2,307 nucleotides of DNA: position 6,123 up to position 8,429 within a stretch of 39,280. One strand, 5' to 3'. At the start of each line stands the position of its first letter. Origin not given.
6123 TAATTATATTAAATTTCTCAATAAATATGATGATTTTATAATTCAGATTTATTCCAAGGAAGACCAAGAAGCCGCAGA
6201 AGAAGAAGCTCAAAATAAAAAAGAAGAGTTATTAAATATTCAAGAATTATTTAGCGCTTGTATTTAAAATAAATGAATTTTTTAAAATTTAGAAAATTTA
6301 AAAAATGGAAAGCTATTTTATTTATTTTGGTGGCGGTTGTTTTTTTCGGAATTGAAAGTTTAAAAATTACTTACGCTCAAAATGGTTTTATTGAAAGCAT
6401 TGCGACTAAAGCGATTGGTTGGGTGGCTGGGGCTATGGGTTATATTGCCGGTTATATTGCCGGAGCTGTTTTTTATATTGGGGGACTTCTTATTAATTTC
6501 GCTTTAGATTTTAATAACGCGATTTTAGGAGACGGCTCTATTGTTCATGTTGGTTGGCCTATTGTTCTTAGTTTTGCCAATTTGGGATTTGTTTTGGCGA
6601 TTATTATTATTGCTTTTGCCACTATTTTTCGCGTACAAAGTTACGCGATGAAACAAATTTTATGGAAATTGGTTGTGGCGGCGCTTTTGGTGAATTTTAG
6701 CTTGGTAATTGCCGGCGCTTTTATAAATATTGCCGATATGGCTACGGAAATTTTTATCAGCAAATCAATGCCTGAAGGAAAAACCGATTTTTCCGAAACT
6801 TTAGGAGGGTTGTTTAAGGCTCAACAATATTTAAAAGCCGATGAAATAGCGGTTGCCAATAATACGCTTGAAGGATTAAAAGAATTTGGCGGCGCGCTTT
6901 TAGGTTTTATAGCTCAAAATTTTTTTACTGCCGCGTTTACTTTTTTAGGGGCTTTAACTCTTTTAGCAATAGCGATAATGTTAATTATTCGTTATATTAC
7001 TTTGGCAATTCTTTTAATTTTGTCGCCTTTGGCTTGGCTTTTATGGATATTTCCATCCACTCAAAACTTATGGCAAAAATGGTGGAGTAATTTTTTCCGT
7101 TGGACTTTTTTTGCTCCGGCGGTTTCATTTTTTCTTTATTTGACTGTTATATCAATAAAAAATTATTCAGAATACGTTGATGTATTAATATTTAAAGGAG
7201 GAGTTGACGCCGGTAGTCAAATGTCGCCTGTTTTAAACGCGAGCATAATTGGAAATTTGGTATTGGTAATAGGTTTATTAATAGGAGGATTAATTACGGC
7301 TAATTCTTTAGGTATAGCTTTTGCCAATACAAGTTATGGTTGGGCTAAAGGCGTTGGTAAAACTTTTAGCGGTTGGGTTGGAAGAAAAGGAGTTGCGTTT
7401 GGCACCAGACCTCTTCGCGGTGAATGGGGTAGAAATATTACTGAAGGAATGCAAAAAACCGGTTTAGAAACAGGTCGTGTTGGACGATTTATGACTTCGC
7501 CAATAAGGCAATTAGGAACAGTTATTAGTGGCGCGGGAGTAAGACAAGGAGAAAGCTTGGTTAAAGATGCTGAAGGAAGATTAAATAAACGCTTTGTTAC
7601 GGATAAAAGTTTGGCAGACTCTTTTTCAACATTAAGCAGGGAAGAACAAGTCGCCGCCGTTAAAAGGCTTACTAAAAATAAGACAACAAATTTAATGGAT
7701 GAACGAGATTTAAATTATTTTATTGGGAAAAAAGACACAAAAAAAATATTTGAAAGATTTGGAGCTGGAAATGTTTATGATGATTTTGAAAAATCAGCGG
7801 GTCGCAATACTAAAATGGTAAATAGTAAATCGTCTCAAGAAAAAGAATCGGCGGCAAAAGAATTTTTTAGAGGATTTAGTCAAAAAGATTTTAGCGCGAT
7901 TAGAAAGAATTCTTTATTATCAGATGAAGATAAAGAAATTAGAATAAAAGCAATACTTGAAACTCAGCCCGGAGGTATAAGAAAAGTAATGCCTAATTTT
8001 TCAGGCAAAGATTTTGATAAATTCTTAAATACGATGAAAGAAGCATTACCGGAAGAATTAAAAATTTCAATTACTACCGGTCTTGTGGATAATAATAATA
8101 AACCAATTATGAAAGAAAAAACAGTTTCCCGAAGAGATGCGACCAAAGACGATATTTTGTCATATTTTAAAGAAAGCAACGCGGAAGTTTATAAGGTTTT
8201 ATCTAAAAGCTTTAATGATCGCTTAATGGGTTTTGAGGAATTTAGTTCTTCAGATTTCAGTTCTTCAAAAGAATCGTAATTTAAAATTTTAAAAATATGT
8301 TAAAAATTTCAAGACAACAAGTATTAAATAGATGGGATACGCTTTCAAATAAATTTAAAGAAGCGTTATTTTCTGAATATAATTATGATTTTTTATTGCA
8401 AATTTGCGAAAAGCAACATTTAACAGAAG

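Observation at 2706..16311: Minimal T4SS-like envelope machine with no recognisable DNA-processing module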

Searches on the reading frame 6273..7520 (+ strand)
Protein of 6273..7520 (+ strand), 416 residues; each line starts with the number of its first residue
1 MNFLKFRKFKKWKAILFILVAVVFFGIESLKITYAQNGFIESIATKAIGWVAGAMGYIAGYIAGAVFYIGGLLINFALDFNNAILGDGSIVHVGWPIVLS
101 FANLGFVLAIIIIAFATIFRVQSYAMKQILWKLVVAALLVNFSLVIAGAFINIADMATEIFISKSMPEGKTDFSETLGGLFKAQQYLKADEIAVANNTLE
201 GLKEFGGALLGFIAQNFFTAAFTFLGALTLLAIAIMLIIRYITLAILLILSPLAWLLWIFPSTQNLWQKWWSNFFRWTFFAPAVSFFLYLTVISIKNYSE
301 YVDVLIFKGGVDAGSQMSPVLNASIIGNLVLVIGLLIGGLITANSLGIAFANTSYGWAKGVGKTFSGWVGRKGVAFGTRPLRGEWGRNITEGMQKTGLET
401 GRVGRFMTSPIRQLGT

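Call 49: find_homologous_proteins(query=window:6273-7520:+, max_evalue=0.00001)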
Query window:6273-7520:+ (416 aa): 351 proteins with E <= 0.00001 among 8000 candidates; the best 120 are listed.
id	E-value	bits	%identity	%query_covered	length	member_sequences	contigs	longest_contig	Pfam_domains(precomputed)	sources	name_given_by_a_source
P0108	2.0e-262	889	100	100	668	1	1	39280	-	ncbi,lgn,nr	ncbi:hypothetical protein JW698_00940 [Candidatus Wolfebacteria bacterium]|nr:hypothetical protein [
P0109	4.2e-127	443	61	84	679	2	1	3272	PF19590.5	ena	-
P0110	1.3e-121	425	53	100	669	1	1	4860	-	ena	-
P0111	4.8e-121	423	52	100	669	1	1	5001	-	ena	-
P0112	5.8e-121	423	52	100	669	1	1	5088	-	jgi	-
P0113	2.5e-120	421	52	100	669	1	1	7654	-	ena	-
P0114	2.7e-120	421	52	100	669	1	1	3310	-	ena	-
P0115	7.1e-120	419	52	100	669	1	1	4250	-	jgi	-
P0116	7.3e-120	419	52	100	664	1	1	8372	-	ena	-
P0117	8.1e-120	419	52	100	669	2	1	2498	-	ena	-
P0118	1.3e-119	418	52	100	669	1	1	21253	-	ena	-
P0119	2.0e-119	418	52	100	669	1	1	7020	-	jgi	-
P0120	2.9e-118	414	57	92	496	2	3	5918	PF19590.5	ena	-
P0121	2.7e-117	411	56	91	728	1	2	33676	PF19590.5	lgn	-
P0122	3.5e-117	410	51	100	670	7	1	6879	-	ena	-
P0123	1.6e-116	408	59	84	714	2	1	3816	PF19590.5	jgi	jgi:hypothetical protein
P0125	4.7e-115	403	51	100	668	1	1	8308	PF19590.5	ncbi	-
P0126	2.8e-114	401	59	85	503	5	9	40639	PF19590.5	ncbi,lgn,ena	-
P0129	3.7e-108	381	55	83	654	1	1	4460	PF19590.5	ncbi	-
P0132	9.5e-105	369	50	99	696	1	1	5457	PF19590.5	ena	-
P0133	3.7e-104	367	52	89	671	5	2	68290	PF19590.5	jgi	-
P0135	1.5e-103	365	51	91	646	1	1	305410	PF19590.5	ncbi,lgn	-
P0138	1.2e-98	349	47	100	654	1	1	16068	PF19590.5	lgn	-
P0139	1.7e-98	349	52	85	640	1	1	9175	PF19590.5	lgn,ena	-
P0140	1.0e-97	346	44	90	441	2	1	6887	PF19590.5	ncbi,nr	ncbi:hypothetical protein GW831_02255, partial [Candidatus Wolfebacteria bacterium]|nr:hypothetical 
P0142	1.4e-97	346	48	91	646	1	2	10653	PF19590.5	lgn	-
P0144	2.3e-97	345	47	83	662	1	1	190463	PF19590.5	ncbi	-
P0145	4.9e-97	344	48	95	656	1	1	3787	PF19590.5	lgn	-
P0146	2.2e-96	342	50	93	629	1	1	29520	PF19590.5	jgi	jgi:hypothetical protein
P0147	1.3e-94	336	47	96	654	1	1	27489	PF19590.5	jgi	-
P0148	4.8e-94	334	48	86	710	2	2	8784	PF19590.5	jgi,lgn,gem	-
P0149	6.7e-94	334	49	91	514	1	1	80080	PF19590.5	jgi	jgi:hypothetical protein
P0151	3.4e-93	331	46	89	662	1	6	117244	PF19590.5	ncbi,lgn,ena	ncbi:MAG: hypothetical protein AAB516_01890 [Patescibacteria group bacterium]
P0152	6.6e-93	330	49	88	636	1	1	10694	PF19590.5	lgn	-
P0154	8.3e-92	327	49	91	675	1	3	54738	PF19590.5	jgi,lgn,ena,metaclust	metaclust:\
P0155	2.3e-91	325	49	87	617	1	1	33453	PF19590.5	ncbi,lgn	-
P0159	3.1e-87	312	45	96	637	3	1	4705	PF19590.5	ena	-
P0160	2.0e-86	309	49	88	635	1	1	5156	PF19590.5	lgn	-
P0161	3.4e-86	308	44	89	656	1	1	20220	PF19590.5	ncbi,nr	ncbi:hypothetical protein HY504_00270 [Candidatus Wolfebacteria bacterium]|nr:hypothetical protein [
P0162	9.9e-86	307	44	91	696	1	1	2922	PF19590.5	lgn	-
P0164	1.3e-84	303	46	96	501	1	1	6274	PF19590.5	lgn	-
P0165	1.8e-84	303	47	89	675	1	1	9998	PF19590.5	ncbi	-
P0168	5.8e-84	301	43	97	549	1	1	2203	PF19590.5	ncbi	ncbi:MAG: hypothetical protein AAB948_04420, partial [Patescibacteria group bacterium]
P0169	1.6e-83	299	42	96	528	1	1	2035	PF19590.5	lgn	-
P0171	2.2e-81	292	44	96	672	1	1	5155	PF19590.5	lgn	-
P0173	2.3e-80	289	46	86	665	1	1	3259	PF19590.5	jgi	-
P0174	2.5e-80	289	40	90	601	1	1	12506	PF19590.5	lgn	-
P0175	3.6e-80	288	49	77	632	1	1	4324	PF19590.5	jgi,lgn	jgi:soluble cytochrome b562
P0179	8.3e-79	284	44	93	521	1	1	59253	PF19590.5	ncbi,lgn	-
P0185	5.3e-76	275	52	70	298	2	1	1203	PF19590.5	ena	-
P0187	1.9e-75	273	45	85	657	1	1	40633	PF19590.5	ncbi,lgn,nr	ncbi:hypothetical protein HZC33_02755 [Candidatus Wolfebacteria bacterium]|nr:hypothetical protein [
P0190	4.4e-75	272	43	95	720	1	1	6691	PF19590.5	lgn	-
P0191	3.5e-74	269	44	85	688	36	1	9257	PF19590.5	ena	-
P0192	4.9e-74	268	45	92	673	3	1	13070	PF19590.5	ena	-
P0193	6.6e-74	268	44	80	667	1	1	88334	PF19590.5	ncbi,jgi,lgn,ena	ncbi:MAG: hypothetical protein WC461_01155 [Candidatus Paceibacterota bacterium]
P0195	1.0e-72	264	41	85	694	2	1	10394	PF19590.5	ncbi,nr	ncbi:MAG: hypothetical protein M1170_02990 [Patescibacteria group bacterium]|nr:hypothetical protein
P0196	5.1e-72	262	42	91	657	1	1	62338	PF19590.5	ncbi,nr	ncbi:hypothetical protein HZB05_02900 [Candidatus Wolfebacteria bacterium]|nr:hypothetical protein [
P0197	1.2e-71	260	42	87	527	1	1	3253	PF19590.5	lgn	-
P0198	2.5e-71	259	45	80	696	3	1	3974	PF19590.5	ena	-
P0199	2.7e-71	259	40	98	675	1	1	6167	PF19590.5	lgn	-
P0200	1.0e-70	257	46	77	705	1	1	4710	PF19590.5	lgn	-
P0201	1.7e-70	257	40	95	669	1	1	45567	PF19590.5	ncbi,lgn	ncbi:MAG: hypothetical protein ABIH10_01785 [Spirochaetota bacterium]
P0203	1.9e-69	253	43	81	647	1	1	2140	PF19590.5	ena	-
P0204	2.5e-69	253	42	90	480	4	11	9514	PF19590.5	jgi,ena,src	-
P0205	3.0e-69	252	43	82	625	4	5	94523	PF19590.5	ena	-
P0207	8.5e-69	251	44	80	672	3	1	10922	PF19590.5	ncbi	-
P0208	1.1e-68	251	39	94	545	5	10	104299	PF19590.5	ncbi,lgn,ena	ncbi:MAG: hypothetical protein AAB698_01335 [Patescibacteria group bacterium]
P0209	1.1e-68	251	44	80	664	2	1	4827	PF19590.5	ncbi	-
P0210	1.2e-68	250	39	98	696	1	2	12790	PF19590.5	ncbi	-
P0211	2.4e-68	250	43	87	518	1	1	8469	PF19590.5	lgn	-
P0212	3.0e-68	249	42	83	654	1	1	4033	PF19590.5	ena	-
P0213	4.5e-68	249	37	98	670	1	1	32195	PF19590.5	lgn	-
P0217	8.4e-68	248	43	90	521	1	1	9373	PF19590.5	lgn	-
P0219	2.4e-67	246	44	80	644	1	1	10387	PF19590.5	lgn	-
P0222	5.0e-67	245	43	78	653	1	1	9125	PF19590.5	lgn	-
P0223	6.8e-67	245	44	83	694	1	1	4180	PF19590.5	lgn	-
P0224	1.1e-66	244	47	73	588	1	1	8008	PF19590.5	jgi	jgi:hypothetical protein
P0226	2.0e-66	243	44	75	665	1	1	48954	PF19590.5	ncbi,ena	-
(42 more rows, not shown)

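Call 50: search_protein_families(library=pfam, max_evalue=1, proteins=[P0109, P0126, P0135, P0144, P0208, window:6273-7520:+])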
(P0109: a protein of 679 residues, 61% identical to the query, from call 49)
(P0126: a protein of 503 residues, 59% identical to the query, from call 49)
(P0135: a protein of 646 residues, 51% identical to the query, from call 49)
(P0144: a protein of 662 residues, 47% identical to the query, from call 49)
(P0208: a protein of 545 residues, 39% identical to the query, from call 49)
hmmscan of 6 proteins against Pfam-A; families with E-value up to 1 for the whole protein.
P0109 (679 aa): 2 families
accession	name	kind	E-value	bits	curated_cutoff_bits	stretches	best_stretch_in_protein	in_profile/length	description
PF13488.11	Gly-zipper_Omp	-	0.0093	16.3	25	1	40-75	2-39/46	Glycine zipper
PF00226.36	DnaJ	-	0.21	12.1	27.8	0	462-483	12-33/63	DnaJ domain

P0126 (503 aa): 0 families

P0135 (646 aa): 1 family
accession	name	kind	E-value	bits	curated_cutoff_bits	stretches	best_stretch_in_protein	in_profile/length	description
PF04610.19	TrbL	-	0.0099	16.1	25.9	1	113-340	1-212/215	TrbL/VirB6 plasmid conjugal transfer protein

P0144 (662 aa): 2 families
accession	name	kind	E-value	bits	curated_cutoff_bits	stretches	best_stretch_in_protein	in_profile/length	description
PF04610.19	TrbL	-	0.00029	21.1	25.9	1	216-346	86-210/215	TrbL/VirB6 plasmid conjugal transfer protein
PF20772.2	TACO1_YebC_N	-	0.27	12.2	36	1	541-599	6-62/73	TACO1/YebC protein N-terminal domain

P0208 (545 aa): 1 family
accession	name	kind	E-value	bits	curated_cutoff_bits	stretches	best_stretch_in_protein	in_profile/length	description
PF04610.19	TrbL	-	5.6e-05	23.4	25.9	1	259-353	101-194/215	TrbL/VirB6 plasmid conjugal transfer protein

window:6273-7520:+ (416 aa): 0 families

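Call 65: predict_structure(alignment_id=A6)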
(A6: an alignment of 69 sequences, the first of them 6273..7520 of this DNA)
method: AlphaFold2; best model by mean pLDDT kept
length: 416 residues; sequences in the alignment: 69
mean_pLDDT: 81.3   pTM: 0.73
mean pLDDT of the five models: 81.3, 77.6, 76.2, 75.6, 75.1
residues with pLDDT >= 90: 168; 70-90: 151; 50-70: 82; < 50: 15
segments of 3 or more residues with pLDDT < 50: 1-4, 30-36
pLDDT, mean of each block of 10 residues (from residue 1): 51 78 60 49 72 84 88 93 93 96 96 92 90 95 95 96 87 80 63 58 68 84 89 94 97 96 96 96 95 88 77 58 81 91 85 77 67 65 75 74 75 60
secondary structure, 60 per line:
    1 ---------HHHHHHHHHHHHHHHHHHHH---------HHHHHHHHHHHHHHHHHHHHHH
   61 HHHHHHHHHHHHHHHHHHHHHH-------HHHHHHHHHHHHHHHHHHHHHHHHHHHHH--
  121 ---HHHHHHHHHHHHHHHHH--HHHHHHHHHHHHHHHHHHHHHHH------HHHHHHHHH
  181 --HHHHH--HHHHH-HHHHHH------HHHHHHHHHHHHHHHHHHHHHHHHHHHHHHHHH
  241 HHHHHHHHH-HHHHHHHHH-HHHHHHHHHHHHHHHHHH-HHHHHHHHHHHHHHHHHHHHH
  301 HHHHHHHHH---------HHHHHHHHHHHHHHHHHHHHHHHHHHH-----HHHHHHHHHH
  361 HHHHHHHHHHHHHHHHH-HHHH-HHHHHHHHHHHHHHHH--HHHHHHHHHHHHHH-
elements in order: H10-29 H39-82 H90-118 H124-140 H143-165 H172-180 H183-187 H190-194 H196-201 H208-249 H251-259 H261-278 H280-309 H319-345 H351-377 H379-382 H384-399 H402-415

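Call 67: fold_search(model_id=the predicted structure, library=pdb)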
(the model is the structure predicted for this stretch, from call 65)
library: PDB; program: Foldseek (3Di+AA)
matches with E <= 10: 497; with E <= 0.001: 0
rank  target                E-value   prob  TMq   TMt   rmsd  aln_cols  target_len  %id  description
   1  8rt9_F                5.7e-03  1.00  0.32  0.44   9.7       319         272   16  Stalk complex full-length structure (TrwJ/VirB5-TrwI/VirB6) from the fully-assembled R388 type IV secretion system det (released 2024-06-19)
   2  8rtd_L                8.0e-03  1.00  0.32  0.42   9.2       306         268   19  Stalk-Arches-IMC structure from the fully-assembled R388 type IV secretion system determined by cryo-EM. (released 2024-06-19)
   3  7o3v_G                3.2e-02  1.00  0.32  0.45   7.9       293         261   16  Stalk complex structure (TrwJ/VirB5-TrwI/VirB6) from the fully-assembled R388 type IV secretion system determined by c (released 2022-06-22)
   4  7o3v_J                3.9e-02  0.99  0.30  0.42   9.3       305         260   14  Stalk complex structure (TrwJ/VirB5-TrwI/VirB6) from the fully-assembled R388 type IV secretion system determined by c (released 2022-06-22)
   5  7o3v_F                5.8e-02  1.00  0.33  0.48   8.6       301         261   15  Stalk complex structure (TrwJ/VirB5-TrwI/VirB6) from the fully-assembled R388 type IV secretion system determined by c (released 2022-06-22)
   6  8rtd_H                1.2e-01  0.99  0.30  0.49  11.8       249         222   15  Stalk-Arches-IMC structure from the fully-assembled R388 type IV secretion system determined by cryo-EM. (released 2024-06-19)
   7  8rtd_I                2.2e-01  0.92  0.26  0.42  10.8       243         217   14  Stalk-Arches-IMC structure from the fully-assembled R388 type IV secretion system determined by cryo-EM. (released 2024-06-19)
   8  7p5c_A                2.4e-01  0.16  0.13  0.14  32.4       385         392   10  Cryo-EM structure of human TTYH3 in Ca2+ and GDN (released 2021-08-11)
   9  7rtu_B                2.8e-01  0.38  0.18  0.20  20.5       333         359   10  Cryo-EM structure of a TTYH2 trans-dimer (released 2021-08-25)
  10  7p5j_A                2.8e-01  0.08  0.09  0.10  33.5       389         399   12  Cryo-EM structure of human TTYH1 in GDN (released 2021-08-11)
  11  9a65_B                4.3e-01  0.13  0.13  0.09  66.5       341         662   12  Integrative model of YVAQ-MCPB by crosslinking MS and deep learning (released 2024-09-18)
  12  9g71_A                4.3e-01  0.11  0.11  0.12  31.3       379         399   11  Cryo-EM structure of TTYH2 in complex with lipids in GDN (released 2025-05-21)
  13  7rtw_A                4.7e-01  0.07  0.10  0.11  33.7       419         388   10  Cryo-EM structure of a TTYH3 cis-dimer (released 2021-08-25)
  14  7za2_A                5.1e-01  0.11  0.13  0.15  33.6       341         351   14  GPC3-Unc5D octamer structure and role in cell migration (released 2022-11-02)
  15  7za1_A                5.1e-01  0.08  0.11  0.12  34.2       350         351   14  GPC3-Unc5D octamer structure and role in cell migration (released 2022-11-02)
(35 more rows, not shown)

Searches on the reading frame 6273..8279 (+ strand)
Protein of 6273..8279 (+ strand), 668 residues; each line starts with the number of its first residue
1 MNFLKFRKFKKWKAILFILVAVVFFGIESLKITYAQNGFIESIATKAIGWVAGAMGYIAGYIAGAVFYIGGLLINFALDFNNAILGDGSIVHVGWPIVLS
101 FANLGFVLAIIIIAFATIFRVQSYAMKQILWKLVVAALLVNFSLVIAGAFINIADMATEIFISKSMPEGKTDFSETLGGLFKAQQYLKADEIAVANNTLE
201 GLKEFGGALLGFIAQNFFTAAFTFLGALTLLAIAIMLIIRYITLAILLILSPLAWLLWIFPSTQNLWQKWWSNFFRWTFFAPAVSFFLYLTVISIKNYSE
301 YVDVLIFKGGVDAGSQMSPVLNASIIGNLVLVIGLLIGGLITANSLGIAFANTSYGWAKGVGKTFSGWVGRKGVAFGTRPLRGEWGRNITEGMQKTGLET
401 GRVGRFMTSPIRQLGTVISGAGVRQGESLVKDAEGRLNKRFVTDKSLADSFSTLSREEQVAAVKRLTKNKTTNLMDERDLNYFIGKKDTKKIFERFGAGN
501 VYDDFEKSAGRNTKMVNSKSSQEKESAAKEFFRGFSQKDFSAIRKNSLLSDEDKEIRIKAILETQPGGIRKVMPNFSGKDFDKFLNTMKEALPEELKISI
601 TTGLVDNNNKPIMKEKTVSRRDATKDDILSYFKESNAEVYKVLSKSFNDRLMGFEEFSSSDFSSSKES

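Call 6: search_protein_families(library=pfam, max_evalue=0.1, proteins=[window:6273-8279:+])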
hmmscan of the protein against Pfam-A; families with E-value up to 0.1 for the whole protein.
window:6273-8279:+ (668 aa): 2 families
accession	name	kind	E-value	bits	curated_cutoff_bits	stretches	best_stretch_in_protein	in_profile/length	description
PF15935.10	RnlA_toxin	-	0.0075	16.9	27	1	572-616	6-48/87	RNase LS, bacterial toxin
PF07872.17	DUF1659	-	0.026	14.8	24.1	1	590-629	5-45/72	Protein of unknown function (DUF1659)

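Call 17: search_protein_families(library=ncbifam, max_evalue=0.1, proteins=[window:6273-8279:+])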
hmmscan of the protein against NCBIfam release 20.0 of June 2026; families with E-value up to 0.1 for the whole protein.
window:6273-8279:+ (668 aa): 1 family
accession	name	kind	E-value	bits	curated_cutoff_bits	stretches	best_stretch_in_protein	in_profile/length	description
NF046089.1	CD3337_EF1877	subfamily_domain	0.00043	19.2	120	1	216-294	305-383/450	CD3337/EF1877 family mobilome membrane protein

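Call 23: search_protein_families(library=pfam, alignment_id=A1, max_evalue=0.01)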
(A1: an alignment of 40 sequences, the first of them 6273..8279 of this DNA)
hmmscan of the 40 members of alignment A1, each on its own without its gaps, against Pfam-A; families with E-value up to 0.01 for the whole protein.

A. member 1, window:6273-8279:+ (668 aa): 1 family
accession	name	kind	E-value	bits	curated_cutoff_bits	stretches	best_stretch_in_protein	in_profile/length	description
PF15935.10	RnlA_toxin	-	0.0075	16.9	27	0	572-616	6-48/87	RNase LS, bacterial toxin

B. families by the number of members that match (of 40 scanned): 4 families
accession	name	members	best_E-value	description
PF04610.19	TrbL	4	0.00088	TrbL/VirB6 plasmid conjugal transfer protein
PF19597.4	TrbL_4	2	0.0011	Conjugal transfer protein TrbL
PF10989.13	DUF2808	1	0.0034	Protein of unknown function (DUF2808)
PF15935.10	RnlA_toxin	1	0.0075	RNase LS, bacterial toxin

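Call 24: search_solved_structures(query=A1, max_evalue=1, show_alignments=1)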
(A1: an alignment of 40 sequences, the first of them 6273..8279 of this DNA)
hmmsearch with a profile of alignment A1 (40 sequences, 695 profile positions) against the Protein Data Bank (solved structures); distinct sequences matched with E-value up to 1: 27.
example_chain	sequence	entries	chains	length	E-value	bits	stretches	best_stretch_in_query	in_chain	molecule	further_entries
6e31_A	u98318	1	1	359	0.12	14.6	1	485-653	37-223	Rap1-interacting adapter molecule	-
3q84_A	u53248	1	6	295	0.18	14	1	393-546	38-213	Protein kinase C and casein kinase substrate in neurons protein 1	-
4uos_A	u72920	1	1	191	0.18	14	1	495-662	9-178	DESIGNED HELICAL BUNDLE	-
3hah_A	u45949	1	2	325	0.2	13.8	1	395-611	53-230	human PACSIN1 F-BAR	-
6zz6_B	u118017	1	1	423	0.21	13.8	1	465-578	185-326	Structural maintenance of chromosomes protein 3,Structural maintenance of chromosomes prot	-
3qni_A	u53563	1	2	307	0.22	13.7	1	393-546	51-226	Protein kinase C and casein kinase substrate in neurons protein 1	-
3hai_A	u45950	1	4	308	0.22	13.7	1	393-546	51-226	human PACSIN1 F-BAR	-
3jct_s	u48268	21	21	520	0.23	13.7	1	422-577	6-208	Nuclear GTP-binding protein NUG1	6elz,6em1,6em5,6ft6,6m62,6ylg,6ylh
8gl3_A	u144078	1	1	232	0.38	12.9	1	418-580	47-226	pRLB-519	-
2x3v_A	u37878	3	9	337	0.38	12.9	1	363-531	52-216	PROTEIN KINASE C AND CASEIN KINASE SUBSTRATE IN NEURONS PROTEIN 1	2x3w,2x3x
8fmm_A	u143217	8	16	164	0.46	12.6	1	478-583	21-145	Troponin C, slow skeletal and cardiac muscles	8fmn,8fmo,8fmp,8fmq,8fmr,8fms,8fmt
1dtl_A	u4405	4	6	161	0.49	12.5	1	478-583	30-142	CARDIAC TROPONIN C | Troponin C | Troponin C, slow skeletal and cardiac muscles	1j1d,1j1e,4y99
2xrh_A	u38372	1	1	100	0.51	12.5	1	567-653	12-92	PROTEIN HP0721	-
2jt3_A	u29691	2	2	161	0.53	12.4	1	478-583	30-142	Troponin C | Troponin C, slow skeletal and cardiac muscles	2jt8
8tl7_A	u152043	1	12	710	0.57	12.3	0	376-630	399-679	Computationally designed protein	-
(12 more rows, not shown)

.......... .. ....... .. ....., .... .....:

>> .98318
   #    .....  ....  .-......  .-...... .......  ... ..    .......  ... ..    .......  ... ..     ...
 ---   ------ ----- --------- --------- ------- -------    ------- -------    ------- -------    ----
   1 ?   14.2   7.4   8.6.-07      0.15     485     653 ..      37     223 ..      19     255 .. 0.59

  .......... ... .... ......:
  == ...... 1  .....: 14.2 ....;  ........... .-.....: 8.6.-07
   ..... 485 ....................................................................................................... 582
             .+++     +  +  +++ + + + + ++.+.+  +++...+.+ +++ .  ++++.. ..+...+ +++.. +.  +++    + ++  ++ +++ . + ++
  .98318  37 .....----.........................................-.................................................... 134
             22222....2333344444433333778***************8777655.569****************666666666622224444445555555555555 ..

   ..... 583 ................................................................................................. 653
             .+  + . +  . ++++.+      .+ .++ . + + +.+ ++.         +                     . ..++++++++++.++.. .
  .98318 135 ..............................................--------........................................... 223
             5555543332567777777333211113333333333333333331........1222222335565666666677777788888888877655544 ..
